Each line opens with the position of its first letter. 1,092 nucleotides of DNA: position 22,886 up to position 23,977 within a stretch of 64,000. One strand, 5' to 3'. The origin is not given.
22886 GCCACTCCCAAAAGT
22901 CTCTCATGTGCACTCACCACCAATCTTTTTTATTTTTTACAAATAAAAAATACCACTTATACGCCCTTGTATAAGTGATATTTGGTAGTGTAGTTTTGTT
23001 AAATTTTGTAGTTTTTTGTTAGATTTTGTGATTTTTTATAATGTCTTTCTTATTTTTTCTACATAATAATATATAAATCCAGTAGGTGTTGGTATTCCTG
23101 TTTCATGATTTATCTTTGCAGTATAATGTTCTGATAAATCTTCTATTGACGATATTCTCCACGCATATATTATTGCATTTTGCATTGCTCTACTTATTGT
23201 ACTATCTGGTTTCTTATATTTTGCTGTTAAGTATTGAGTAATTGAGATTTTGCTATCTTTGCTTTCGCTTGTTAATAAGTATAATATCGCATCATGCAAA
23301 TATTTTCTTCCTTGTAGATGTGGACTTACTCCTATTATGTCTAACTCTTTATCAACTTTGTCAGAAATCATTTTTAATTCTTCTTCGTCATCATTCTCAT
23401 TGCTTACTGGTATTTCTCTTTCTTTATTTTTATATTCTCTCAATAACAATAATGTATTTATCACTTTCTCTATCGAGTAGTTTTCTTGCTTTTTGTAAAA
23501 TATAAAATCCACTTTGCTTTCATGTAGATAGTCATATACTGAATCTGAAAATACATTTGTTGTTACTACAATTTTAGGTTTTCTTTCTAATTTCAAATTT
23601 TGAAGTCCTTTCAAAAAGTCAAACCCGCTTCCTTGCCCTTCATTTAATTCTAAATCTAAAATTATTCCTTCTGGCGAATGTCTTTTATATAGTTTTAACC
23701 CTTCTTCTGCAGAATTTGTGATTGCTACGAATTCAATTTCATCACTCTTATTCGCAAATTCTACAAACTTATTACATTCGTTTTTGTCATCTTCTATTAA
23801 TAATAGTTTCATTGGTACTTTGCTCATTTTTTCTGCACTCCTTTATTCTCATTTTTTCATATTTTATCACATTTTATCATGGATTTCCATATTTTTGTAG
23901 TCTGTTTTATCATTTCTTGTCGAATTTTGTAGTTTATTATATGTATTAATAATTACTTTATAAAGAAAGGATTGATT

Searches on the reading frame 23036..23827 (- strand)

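Call 75: search_protein_families(library=pfam, proteins=[window:23036-23827:-], max_evalue=0.001)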
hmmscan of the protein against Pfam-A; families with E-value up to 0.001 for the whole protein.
window:23036-23827:- (263 aa): 2 families
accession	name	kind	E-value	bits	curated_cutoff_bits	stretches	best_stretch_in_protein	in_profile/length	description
PF08769.17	Spo0A_C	-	8.3e-14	51.9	25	1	160-259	3-104/104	Sporulation initiation factor Spo0A C terminal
PF00072.30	Response_reg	-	4e-07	30.6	30.2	1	9-110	2-98/111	Response regulator receiver domain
